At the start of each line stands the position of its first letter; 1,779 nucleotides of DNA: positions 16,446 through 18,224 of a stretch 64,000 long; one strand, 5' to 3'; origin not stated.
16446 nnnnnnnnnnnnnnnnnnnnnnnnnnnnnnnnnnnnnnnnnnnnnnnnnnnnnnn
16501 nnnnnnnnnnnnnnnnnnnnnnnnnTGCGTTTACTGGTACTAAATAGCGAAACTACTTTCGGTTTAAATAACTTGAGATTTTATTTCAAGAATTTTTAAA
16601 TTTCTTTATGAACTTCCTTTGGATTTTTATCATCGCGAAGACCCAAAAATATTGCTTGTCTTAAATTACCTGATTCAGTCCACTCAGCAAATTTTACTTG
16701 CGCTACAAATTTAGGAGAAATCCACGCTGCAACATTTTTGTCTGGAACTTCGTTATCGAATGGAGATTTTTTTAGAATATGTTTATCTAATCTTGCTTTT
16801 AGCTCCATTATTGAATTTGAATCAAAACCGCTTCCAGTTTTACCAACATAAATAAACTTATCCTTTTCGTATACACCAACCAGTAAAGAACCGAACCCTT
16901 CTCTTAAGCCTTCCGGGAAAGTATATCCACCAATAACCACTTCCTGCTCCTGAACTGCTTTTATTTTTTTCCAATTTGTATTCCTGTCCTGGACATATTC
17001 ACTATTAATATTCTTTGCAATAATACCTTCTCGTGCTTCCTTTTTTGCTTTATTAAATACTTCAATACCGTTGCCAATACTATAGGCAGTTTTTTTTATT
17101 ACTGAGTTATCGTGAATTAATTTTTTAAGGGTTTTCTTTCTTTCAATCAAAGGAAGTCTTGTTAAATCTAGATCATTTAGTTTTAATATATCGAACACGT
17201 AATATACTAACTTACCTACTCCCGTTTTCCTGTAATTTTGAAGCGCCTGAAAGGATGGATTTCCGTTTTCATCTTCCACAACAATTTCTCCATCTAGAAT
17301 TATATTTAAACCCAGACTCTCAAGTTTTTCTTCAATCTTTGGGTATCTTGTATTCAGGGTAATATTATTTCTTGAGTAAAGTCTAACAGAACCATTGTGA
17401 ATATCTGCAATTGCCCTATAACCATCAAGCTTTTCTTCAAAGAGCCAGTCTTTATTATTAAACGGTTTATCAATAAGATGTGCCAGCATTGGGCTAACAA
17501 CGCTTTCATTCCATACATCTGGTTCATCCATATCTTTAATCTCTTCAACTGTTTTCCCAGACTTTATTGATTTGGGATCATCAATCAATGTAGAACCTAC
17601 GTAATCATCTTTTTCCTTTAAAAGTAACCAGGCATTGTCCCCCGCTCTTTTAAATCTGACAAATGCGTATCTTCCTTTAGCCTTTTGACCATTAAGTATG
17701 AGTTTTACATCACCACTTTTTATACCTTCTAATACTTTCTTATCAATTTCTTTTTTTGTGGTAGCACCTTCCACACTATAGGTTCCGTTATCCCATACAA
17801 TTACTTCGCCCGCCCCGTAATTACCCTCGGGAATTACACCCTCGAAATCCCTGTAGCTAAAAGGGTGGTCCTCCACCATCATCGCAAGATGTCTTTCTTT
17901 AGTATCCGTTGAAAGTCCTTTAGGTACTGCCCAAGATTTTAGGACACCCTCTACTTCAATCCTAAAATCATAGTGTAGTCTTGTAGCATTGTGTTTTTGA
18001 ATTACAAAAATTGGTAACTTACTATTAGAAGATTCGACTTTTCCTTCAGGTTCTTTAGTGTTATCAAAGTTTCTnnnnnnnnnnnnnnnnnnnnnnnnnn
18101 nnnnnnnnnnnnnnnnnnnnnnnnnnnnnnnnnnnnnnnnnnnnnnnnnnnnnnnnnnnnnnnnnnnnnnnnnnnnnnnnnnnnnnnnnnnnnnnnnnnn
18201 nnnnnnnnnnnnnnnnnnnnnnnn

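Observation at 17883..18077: Ku and LigD are in one reading frame separated by a single TAA, and the conserved LigD phosphoesterase N-terminus has no start codon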

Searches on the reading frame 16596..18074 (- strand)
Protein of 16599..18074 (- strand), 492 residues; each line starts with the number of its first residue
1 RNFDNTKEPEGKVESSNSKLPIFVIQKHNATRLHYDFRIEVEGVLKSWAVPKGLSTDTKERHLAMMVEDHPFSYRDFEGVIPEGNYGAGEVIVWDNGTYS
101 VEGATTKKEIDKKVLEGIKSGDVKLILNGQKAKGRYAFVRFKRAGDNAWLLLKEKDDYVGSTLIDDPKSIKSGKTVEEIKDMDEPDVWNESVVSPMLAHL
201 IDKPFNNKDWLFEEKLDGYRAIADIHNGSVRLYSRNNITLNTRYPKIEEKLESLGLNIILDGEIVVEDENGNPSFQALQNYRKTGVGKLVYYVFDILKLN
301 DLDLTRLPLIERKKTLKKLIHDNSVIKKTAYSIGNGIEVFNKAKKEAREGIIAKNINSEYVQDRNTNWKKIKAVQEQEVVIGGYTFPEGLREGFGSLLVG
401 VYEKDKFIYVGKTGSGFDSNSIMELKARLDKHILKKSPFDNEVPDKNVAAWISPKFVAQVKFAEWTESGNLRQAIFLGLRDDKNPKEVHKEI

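Call 6: search_protein_families(library=pfam, proteins=[window:16599-18074:-], max_evalue=0.01)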
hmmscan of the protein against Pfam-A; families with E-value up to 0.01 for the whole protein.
window:16599-18074:- (492 aa): 5 families
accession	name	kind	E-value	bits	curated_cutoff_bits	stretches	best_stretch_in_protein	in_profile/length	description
PF13298.12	LigD_N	-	2.7e-41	140.5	31.1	1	26-140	1-107/107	DNA Ligase D 3'-phosphoesterase domain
PF01068.26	DNA_ligase_A_M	-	3.5e-32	112.2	26.2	1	195-372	1-204/204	ATP dependent DNA ligase domain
PF04679.21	DNA_ligase_A_C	-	3.4e-29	101.5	27.5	1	391-483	2-94/94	ATP dependent DNA ligase C terminal region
PF09414.15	RNA_ligase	-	4.8e-09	37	27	1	209-370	2-169/171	RNA ligase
PF01331.24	mRNA_cap_enzyme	-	8.6e-06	26.2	29.6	1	207-346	15-147/194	mRNA capping enzyme, catalytic domain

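Call 7: search_protein_families(library=ncbifam, proteins=[window:16599-18074:-], max_evalue=0.01)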
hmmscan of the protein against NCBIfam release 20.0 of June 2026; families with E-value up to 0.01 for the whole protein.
window:16599-18074:- (492 aa): 15 families
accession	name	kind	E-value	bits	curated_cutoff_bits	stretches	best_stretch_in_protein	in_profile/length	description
NF004628.0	PRK05972.1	subfamily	2.1e-147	492.7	895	2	191-491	242-548/870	ATP-dependent DNA ligase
NF007210.0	PRK09632.1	equivalog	1.2e-124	417.4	989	1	1-491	308-780/781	ATP-dependent DNA ligase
TIGR02779.1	NHEJ_ligase_lig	equivalog_domain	2.1e-87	293.2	227.75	1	195-489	1-301/302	non-homologous end-joining DNA ligase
TIGR02776.1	NHEJ_ligase_prk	equivalog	9.4e-79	265.8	373.2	1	207-491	4-295/587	DNA ligase D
TIGR02777.1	LigD_PE_dom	equivalog_domain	6.5e-59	198.2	144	1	1-156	8-155/156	DNA ligase D, 3'-phosphoesterase domain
NF005796.0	PRK07636.1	subfamily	1.8e-49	168.4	337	1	193-477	3-271/275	ATP-dependent DNA ligase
TIGR00574.1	dnl1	superfamily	5.5e-39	134.2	217.8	1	193-469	170-485/527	ATP-dependent DNA ligase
NF006078.0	PRK08224.1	equivalog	1.8e-32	112.6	296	1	192-440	8-267/350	ATP-dependent DNA ligase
NF041331.1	LigA_Halo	equivalog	2.6e-26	92.2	830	1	212-487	251-540/552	ATP-dependent DNA ligase LigA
NF007211.0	PRK09633.1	equivalog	7.2e-24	84.1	774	1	195-487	3-306/610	DNA ligase D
NF002868.0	PRK03180.1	equivalog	7.7e-24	84.2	641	1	193-488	184-496/509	ATP-dependent DNA ligase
NF006701.0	PRK09247.1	equivalog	3.3e-20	72.5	543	1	192-373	205-407/540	ATP-dependent DNA ligase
TIGR04120.1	DNA_lig_bact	equivalog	3.7e-18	65.8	400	1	191-426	200-457/526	cisplatin damage response ATP-dependent DNA ligase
NF006592.0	PRK09125.1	equivalog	2.3e-12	46.5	200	1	191-419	27-245/283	DNA ligase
TIGR01209.1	TIGR01209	hypoth_equivalog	0.0002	20.3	136.9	1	198-358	69-228/375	RNA ligase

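Call 17: find_encoding_contigs(protein=window:16596-17882:-, flank=3000, max_places=10)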
Protein window:16596-17882:- (428 aa): no gene with exactly this product is on record in the collection.

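Call 25: find_related_loci(query=window:16599-18074:-, collection=genome_contigs, flank=3000)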
Query window:16599-18074:- (492 aa) in genome_contigs; peptide patterns used: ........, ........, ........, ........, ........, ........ (x = any residue, [..] = any of these).
599 stretches matched a pattern (row limit reached: there are more); 400 encode a relative of the query (tblastn E <= 1e-3); the best 80 are kept; 80 distinct loci.
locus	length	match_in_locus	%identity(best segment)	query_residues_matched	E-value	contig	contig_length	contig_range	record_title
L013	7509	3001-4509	51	1-491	5e-152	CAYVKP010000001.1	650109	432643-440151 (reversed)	MAG TPA_asm: uncultured Gammaproteobacteria bacterium isolate SRP200132_co1_547 genome assembly, contig: NODE_2_length_6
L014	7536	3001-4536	45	1-491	2e-145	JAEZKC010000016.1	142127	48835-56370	MAG: Fibrobacteres bacterium isolate OH_CDB_25 k127_1756547, whole genome shotgun sequence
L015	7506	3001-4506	47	1-488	3e-145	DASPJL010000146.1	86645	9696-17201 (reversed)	MAG TPA_asm: Cytophagales bacterium isolate SMAG_U12008 k141_438307, whole genome shotgun sequence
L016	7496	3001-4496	54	1-486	3e-143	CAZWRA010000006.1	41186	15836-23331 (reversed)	MAG TPA_asm: uncultured Candidatus Saccharibacteria bacterium isolate binchicken_co58_69 genome assembly, contig: NODE_7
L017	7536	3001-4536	46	1-491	5e-143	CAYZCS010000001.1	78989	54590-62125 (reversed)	MAG TPA_asm: uncultured Candidatus Saccharibacteria bacterium isolate SRP284430_co1_211 genome assembly, contig: NODE_55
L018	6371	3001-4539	45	1-491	3e-143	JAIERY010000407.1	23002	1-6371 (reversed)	MAG: Cytophagaceae bacterium isolate co.spades.METABAT.1kb_183 c_000000438346, whole genome shotgun sequence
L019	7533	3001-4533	47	1-492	1e-142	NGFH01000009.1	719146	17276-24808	MAG: Bacteroidetes bacterium 2013_40CM_41_45 2013_40cm_scaffold_1, whole genome shotgun sequence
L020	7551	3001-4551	46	1-491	2e-142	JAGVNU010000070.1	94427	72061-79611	MAG: Thermodesulfovibrionia bacterium isolate DeMMO3_26 c_000000045652, whole genome shotgun sequence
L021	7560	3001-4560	44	1-491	2e-141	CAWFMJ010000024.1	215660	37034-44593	MAG: uncultured delta proteobacterium isolate MFD02138.bin.2.69 genome assembly, contig: contig_1876, whole genome shotg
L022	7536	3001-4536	45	1-492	8e-140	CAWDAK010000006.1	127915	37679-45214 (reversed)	MAG: uncultured Ignavibacteria bacterium isolate MFD01721.bin.2.18 genome assembly, contig: contig_22695, whole genome s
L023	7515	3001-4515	45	1-488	1e-139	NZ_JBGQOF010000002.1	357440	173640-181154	Flavobacterium sp. W22_SRS_FK3 NODE_2_length_357440_cov_114.998856, whole genome shotgun sequence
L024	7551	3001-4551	44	1-491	2e-138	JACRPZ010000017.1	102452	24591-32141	MAG: Nitrospirae bacterium isolate NC_groundwater_2000_Pr3_S-0.65um_44_7 SR2-18-Sp65_coassembly_scaffold_99621, whole ge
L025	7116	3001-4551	44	1-491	9e-138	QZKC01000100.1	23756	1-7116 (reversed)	MAG: Nitrospiraceae bacterium isolate SURF_23 Ga0104751_1003206, whole genome shotgun sequence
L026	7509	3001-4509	43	1-492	6e-138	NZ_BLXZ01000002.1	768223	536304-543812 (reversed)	Geomonas limicola strain Red745 sequence02, whole genome shotgun sequence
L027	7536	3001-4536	42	1-492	2e-136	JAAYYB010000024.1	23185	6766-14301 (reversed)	MAG: Fibrobacter sp. isolate AS06rmzACSIP_199 45999_AS06, whole genome shotgun sequence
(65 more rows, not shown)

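Call 26: list_cluster_members(proteins=[P0001, window:16596-17879:-])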
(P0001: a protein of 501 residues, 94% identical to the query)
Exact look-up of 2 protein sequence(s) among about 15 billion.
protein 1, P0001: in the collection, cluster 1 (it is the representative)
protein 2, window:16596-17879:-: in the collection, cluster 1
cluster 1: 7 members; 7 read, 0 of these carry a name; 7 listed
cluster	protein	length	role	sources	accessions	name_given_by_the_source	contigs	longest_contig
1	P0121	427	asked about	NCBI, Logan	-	-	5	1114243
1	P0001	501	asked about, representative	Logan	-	-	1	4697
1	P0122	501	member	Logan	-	-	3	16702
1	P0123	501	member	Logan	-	-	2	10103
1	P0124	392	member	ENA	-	-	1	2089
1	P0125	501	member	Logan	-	-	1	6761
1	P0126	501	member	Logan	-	-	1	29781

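Call 28: find_encoding_contigs(protein=P0122, flank=3000, max_places=4)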
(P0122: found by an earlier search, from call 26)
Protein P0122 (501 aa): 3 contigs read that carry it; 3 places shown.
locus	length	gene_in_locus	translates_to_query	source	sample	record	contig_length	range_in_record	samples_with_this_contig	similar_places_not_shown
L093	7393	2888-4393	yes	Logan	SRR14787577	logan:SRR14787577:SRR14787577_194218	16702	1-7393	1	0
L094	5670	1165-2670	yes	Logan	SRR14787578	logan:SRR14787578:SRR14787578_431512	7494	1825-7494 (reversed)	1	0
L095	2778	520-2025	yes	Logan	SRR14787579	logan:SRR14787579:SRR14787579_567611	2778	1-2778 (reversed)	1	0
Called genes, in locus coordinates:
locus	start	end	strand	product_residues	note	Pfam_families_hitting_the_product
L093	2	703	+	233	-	?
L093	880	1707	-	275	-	PF00165:HTH_AraC (weak), PF12833:HTH_18, PF01035:DNA_binding_1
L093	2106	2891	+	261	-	PF02735:Ku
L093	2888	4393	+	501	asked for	PF13298:LigD_N, PF01068:DNA_ligase_A_M, PF01331:mRNA_cap_enzyme (weak), PF09414:RNA_ligase, PF04679:DNA_ligase_A_C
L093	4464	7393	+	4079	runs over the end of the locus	?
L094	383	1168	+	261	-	PF02735:Ku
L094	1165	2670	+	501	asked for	PF13298:LigD_N, PF01068:DNA_ligase_A_M, PF01331:mRNA_cap_enzyme (weak), PF09414:RNA_ligase, PF04679:DNA_ligase_A_C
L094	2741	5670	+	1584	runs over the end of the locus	?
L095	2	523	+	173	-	?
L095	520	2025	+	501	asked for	PF13298:LigD_N, PF01068:DNA_ligase_A_M, PF01331:mRNA_cap_enzyme (weak), PF09414:RNA_ligase, PF04679:DNA_ligase_A_C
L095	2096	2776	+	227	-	?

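Call 29: find_encoding_contigs(protein=P0121, flank=1500, max_places=10)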
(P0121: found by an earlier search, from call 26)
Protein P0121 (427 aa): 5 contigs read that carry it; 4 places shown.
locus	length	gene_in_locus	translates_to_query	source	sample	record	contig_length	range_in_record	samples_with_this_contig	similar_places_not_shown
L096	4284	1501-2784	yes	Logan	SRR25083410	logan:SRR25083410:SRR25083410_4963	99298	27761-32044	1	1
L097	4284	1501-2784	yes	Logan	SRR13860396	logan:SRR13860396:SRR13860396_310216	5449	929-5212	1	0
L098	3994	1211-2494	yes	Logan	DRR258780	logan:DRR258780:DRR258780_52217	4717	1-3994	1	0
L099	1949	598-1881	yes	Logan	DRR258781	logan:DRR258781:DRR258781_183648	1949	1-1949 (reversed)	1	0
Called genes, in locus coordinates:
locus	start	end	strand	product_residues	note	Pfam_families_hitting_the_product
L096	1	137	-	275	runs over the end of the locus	PF00165:HTH_AraC (weak), PF12833:HTH_18, PF01035:DNA_binding_1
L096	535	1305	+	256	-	PF02735:Ku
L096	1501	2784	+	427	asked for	PF13298:LigD_N, PF01068:DNA_ligase_A_M, PF01331:mRNA_cap_enzyme (weak), PF09414:RNA_ligase, PF04679:DNA_ligase_A_C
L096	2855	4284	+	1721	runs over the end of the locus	PF00072:Response_reg, PF13385:Laminin_G_3, PF02369:Big_1 (weak)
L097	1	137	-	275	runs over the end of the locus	PF00165:HTH_AraC (weak), PF12833:HTH_18, PF01035:DNA_binding_1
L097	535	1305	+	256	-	PF02735:Ku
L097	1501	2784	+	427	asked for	PF13298:LigD_N, PF01068:DNA_ligase_A_M, PF01331:mRNA_cap_enzyme (weak), PF09414:RNA_ligase, PF04679:DNA_ligase_A_C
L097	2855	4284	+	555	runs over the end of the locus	?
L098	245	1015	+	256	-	PF02735:Ku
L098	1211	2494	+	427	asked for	PF13298:LigD_N, PF01068:DNA_ligase_A_M, PF01331:mRNA_cap_enzyme (weak), PF09414:RNA_ligase, PF04679:DNA_ligase_A_C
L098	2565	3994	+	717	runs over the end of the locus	?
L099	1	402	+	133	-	?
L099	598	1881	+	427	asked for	PF13298:LigD_N, PF01068:DNA_ligase_A_M, PF01331:mRNA_cap_enzyme (weak), PF09414:RNA_ligase, PF04679:DNA_ligase_A_C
